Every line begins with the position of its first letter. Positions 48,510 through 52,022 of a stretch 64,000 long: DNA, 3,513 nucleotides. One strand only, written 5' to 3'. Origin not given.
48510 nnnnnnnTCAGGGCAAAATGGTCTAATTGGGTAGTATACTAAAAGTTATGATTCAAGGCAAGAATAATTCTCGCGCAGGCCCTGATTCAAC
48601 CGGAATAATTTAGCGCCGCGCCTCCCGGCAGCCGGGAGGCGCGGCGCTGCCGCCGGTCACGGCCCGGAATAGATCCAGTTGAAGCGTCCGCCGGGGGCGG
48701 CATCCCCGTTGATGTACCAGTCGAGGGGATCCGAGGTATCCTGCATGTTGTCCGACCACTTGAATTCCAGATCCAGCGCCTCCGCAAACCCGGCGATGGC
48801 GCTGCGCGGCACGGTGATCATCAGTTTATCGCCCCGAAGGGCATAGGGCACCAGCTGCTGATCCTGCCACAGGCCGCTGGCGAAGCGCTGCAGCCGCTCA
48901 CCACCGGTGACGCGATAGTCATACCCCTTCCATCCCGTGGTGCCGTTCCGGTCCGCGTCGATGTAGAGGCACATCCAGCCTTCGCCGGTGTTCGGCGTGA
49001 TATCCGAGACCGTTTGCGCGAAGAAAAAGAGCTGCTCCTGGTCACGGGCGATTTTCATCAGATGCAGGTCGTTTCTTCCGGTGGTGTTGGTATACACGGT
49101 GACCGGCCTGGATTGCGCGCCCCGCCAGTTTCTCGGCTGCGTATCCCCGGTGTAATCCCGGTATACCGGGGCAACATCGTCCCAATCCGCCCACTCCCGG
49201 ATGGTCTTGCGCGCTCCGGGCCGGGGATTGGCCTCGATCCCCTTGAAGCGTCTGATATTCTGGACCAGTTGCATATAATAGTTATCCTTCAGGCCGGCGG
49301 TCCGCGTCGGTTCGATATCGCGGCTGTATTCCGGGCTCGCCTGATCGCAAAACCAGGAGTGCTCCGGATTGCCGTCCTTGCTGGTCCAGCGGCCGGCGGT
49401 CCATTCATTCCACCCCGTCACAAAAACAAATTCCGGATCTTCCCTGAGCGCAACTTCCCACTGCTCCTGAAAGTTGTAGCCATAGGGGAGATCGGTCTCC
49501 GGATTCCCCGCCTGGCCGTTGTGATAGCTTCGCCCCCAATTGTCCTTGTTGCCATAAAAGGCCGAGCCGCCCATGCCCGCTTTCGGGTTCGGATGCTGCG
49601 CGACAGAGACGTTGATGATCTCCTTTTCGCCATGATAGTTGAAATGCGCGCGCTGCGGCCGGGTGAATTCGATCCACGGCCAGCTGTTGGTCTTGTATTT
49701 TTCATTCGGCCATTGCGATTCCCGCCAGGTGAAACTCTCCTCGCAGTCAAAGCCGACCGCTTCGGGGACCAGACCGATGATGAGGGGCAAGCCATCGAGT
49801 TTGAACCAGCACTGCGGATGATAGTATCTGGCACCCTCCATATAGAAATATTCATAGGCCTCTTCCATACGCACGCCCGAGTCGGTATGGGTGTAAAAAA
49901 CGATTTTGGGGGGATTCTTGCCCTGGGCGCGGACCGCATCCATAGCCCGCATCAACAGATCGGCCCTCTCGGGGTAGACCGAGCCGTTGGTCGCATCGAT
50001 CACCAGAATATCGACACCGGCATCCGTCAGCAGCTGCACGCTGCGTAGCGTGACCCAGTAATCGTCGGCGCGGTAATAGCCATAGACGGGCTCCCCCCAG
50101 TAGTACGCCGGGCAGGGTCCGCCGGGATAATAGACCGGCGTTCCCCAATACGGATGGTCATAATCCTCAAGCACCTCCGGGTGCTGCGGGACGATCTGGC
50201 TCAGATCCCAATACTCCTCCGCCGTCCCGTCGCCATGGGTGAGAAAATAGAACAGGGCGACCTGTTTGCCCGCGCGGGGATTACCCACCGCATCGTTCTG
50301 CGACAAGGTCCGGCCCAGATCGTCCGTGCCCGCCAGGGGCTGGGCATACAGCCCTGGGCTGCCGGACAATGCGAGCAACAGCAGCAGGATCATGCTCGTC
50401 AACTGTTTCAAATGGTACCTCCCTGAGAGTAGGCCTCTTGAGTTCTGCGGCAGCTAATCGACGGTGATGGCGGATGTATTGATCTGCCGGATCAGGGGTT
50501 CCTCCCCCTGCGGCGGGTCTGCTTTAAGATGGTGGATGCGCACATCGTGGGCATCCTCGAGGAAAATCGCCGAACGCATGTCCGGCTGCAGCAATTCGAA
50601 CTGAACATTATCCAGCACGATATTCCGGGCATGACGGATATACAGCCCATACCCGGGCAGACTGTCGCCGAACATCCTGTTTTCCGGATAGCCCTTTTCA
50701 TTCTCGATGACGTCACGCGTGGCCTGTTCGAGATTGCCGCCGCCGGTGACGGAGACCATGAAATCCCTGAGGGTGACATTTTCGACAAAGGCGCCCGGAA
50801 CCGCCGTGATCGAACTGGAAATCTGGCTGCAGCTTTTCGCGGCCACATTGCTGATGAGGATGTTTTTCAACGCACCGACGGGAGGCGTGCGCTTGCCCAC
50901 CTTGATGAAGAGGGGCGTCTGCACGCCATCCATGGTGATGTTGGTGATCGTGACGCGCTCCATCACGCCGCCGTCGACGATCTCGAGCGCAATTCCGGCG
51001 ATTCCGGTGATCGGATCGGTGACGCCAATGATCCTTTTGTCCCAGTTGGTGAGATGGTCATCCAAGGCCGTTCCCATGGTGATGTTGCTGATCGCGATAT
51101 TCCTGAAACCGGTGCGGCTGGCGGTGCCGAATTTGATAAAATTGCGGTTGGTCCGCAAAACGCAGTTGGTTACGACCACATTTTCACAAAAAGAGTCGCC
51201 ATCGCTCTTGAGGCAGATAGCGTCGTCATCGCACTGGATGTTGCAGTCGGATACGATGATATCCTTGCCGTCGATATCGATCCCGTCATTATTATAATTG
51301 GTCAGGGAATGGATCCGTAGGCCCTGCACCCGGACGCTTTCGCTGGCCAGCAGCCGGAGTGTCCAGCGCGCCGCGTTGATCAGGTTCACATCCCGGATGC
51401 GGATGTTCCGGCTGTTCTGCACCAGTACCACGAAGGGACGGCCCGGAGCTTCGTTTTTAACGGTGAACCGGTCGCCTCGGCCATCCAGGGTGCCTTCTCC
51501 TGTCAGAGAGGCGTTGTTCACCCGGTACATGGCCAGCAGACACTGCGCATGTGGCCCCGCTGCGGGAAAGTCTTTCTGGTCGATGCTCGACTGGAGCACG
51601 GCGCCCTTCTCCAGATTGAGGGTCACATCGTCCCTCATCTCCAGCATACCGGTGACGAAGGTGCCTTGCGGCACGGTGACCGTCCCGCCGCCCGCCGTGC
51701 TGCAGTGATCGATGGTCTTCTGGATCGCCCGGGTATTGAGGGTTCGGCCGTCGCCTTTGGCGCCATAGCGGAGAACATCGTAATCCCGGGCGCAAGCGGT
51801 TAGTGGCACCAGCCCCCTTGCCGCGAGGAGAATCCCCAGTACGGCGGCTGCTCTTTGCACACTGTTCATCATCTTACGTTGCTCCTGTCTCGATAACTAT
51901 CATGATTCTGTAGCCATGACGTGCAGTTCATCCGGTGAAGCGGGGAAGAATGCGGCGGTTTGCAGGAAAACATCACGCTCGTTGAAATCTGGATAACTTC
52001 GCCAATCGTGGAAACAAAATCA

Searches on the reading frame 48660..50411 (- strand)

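Call 6: search_protein_families(library=pfam, proteins=[window:48660-50411:-], max_evalue=0.01)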
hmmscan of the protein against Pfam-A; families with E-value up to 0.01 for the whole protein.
window:48660-50411:- (584 aa): 0 families

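Call 37: search_protein_families(library=pfam, proteins=[window:48660-50411:-], max_evalue=5)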
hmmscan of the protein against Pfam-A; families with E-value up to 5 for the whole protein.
window:48660-50411:- (584 aa): 0 families

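Call 38: search_protein_families(library=ncbifam, proteins=[window:48660-50411:-], max_evalue=1)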
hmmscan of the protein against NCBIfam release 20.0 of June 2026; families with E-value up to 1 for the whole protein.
window:48660-50411:- (584 aa): 1 family
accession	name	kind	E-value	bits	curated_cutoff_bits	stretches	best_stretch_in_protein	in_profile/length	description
TIGR00977.1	citramal_synth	equivalog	0.18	10.1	450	1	111-182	147-213/526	citramalate synthase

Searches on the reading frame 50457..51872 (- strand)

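Call 6: search_protein_families(library=pfam, proteins=[window:50457-51872:-], max_evalue=0.01)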
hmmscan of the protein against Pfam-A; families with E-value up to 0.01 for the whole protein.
window:50457-51872:- (472 aa): 2 families
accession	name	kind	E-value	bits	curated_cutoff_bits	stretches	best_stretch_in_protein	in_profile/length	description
PF00295.23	Glyco_hydro_28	-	1.7e-15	57.4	22.9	1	57-242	1-185/324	Glycosyl hydrolases family 28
PF12708.12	Pect-lyase_RHGA_epim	-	4.2e-08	33.7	27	1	33-73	4-45/213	Rhamnogalacturonase A/epimerase, pectate lyase-like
